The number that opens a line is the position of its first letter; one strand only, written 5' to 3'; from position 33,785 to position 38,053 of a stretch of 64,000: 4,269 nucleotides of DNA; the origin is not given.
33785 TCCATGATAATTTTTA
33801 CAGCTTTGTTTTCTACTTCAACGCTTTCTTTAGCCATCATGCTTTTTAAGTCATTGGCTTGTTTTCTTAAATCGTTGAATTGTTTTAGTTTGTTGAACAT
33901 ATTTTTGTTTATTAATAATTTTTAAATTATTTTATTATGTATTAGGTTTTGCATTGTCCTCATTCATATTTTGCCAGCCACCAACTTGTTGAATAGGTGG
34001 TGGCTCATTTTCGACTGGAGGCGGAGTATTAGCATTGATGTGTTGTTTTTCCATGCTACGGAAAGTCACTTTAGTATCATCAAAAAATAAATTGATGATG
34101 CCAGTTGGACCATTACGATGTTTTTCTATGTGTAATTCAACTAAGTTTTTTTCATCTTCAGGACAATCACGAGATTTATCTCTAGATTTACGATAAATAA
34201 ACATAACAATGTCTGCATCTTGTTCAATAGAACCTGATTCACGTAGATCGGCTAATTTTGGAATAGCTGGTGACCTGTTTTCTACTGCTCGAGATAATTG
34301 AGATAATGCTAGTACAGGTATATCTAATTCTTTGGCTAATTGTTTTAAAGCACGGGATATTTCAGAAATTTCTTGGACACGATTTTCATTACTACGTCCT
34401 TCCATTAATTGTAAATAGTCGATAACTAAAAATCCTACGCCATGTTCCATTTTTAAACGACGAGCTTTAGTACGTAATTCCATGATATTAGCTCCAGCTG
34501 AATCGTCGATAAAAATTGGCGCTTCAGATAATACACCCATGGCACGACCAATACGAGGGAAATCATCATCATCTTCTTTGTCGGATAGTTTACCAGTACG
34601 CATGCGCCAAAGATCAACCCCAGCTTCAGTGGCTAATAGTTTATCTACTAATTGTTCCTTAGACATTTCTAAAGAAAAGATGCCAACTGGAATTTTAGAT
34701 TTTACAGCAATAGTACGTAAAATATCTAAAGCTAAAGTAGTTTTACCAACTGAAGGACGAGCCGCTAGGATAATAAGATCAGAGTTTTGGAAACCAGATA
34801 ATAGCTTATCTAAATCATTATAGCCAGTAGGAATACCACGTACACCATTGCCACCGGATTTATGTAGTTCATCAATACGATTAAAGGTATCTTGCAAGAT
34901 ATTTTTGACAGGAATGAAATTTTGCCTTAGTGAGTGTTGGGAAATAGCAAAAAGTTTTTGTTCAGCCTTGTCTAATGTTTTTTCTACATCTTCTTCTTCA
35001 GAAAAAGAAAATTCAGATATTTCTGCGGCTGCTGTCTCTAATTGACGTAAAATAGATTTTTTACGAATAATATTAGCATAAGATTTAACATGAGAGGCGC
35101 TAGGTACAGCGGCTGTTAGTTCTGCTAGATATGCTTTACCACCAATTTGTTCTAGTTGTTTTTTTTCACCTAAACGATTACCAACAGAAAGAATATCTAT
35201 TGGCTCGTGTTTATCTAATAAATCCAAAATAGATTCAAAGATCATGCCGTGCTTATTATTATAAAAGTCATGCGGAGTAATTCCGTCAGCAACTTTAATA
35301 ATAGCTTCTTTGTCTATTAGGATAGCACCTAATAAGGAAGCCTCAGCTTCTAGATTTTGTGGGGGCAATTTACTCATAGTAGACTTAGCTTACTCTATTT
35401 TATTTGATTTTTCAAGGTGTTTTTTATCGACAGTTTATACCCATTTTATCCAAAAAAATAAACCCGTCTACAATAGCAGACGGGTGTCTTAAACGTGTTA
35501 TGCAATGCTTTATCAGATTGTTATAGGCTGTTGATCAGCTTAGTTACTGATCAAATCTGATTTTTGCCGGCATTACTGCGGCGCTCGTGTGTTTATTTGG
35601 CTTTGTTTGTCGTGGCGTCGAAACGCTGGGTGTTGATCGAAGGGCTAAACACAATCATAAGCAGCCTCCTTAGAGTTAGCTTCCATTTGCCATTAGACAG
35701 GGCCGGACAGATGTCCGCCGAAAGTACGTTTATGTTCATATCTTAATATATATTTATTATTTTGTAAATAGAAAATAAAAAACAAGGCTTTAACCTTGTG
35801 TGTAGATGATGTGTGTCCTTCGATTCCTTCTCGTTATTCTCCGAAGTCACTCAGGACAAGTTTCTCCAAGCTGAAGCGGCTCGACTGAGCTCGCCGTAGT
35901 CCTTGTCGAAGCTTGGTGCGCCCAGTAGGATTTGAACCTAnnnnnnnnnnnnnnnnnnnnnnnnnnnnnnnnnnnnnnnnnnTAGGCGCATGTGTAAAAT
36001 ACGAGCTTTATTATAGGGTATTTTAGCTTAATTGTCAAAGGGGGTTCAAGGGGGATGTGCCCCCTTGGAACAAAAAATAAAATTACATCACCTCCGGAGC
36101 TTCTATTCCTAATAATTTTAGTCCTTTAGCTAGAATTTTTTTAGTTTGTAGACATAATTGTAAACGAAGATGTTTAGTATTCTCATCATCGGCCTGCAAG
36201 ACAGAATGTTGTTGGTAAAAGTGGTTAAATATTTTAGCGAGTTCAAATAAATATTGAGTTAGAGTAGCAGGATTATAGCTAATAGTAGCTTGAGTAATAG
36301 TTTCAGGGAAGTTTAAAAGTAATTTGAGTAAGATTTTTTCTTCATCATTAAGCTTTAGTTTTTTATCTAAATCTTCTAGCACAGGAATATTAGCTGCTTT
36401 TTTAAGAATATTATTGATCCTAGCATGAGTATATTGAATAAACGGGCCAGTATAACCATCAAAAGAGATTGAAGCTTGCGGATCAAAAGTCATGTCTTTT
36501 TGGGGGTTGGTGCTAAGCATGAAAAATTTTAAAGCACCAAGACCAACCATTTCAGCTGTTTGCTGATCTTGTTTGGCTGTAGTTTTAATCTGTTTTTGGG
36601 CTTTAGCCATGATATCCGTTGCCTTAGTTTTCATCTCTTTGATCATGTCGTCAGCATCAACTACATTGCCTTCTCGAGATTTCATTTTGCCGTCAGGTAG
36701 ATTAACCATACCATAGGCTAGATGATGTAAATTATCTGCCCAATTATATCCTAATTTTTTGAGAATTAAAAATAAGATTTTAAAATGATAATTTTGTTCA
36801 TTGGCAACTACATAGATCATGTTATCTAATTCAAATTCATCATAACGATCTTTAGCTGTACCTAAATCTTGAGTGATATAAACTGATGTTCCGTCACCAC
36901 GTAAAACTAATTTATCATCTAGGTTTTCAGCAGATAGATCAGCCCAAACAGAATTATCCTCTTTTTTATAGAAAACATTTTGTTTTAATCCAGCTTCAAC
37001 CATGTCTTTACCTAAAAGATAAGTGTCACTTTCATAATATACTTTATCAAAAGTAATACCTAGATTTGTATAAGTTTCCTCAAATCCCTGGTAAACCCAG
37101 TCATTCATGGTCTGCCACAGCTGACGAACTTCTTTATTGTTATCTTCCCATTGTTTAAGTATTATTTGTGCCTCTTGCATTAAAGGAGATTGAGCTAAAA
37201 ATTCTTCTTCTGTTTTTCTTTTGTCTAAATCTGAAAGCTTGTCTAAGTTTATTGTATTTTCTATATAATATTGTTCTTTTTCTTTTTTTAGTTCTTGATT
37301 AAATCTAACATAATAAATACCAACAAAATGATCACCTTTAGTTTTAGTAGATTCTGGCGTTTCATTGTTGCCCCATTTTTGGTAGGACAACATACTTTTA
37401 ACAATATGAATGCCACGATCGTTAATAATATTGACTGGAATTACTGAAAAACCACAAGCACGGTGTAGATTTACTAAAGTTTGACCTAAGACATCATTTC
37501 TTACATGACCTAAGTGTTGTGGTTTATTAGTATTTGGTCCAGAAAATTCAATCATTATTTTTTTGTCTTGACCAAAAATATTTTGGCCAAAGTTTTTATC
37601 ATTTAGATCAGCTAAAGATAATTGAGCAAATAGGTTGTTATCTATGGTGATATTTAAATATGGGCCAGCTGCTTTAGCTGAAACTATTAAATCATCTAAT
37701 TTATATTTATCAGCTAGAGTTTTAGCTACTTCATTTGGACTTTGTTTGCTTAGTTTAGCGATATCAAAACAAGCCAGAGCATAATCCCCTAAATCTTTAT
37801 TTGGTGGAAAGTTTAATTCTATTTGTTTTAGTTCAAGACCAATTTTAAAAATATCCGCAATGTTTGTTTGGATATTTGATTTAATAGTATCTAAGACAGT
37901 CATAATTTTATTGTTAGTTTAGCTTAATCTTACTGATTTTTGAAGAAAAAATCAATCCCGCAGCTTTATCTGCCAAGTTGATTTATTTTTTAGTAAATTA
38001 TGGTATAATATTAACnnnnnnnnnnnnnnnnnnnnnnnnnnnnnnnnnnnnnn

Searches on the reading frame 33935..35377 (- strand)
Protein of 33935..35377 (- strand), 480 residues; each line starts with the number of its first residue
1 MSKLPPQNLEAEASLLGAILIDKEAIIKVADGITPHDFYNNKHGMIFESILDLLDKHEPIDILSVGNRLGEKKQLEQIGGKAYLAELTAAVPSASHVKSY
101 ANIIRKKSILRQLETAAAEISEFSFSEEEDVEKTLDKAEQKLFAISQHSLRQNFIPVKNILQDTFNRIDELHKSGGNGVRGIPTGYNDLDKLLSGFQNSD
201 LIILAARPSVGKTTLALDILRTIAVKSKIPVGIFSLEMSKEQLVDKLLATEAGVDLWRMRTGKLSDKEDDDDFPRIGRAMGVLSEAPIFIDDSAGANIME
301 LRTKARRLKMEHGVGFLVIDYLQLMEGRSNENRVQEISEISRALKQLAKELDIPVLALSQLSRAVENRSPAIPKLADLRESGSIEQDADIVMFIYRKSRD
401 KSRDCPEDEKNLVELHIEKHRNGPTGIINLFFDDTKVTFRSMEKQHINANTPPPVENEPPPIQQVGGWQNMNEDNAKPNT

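Call 43: search_protein_families(library=pfam, proteins=[window:33935-35377:-], max_evalue=0.001)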
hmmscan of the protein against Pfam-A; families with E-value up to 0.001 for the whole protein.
window:33935-35377:- (480 aa): 4 families
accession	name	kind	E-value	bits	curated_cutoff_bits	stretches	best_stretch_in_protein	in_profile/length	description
PF03796.21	DnaB_C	-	8.9e-100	333.7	27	1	181-440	1-254/255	DnaB-like helicase C terminal domain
PF00772.26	DnaB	-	1.9e-34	118.2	23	1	5-105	2-102/103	DnaB-like helicase N terminal domain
PF13481.12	AAA_25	-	8.5e-17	61.9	27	1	189-361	22-190/195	AAA domain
PF06745.19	ATPase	-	0.00037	20.4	26.6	0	182-355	1-158/231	KaiC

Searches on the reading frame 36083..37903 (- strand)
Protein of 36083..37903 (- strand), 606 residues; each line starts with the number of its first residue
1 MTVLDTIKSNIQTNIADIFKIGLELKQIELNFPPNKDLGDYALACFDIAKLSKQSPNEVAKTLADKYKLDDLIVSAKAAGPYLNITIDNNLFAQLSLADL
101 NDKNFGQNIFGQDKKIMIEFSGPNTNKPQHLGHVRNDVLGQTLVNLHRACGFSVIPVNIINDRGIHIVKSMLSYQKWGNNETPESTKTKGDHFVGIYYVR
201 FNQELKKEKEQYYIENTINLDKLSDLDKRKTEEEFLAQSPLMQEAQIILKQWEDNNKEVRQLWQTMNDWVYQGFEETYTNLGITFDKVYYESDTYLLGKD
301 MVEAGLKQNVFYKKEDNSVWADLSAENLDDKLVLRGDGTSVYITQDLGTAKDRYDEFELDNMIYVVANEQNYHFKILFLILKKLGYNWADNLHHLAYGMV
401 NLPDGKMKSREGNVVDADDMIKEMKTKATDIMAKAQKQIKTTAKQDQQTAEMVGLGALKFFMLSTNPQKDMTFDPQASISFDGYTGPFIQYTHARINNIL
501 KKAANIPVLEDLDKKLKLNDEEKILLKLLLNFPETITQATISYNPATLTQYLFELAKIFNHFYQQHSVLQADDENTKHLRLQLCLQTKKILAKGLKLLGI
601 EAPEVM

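Call 43: search_protein_families(library=pfam, proteins=[window:36083-37903:-], max_evalue=0.001)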
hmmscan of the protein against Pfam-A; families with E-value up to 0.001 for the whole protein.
window:36083-37903:- (606 aa): 3 families
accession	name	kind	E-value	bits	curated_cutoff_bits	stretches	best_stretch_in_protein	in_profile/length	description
PF00750.26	tRNA-synt_1d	-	2.2e-48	165.5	23.3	1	102-474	8-348/349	tRNA synthetases class I (R), catalytic domain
PF05746.21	DALR_1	-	3.1e-34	118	22.3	1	489-606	1-117/117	DALR anticodon binding domain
PF03485.21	Arg_tRNA_synt_N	-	8e-16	58.9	21.5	1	6-87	2-85/85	Arginyl tRNA synthetase N terminal domain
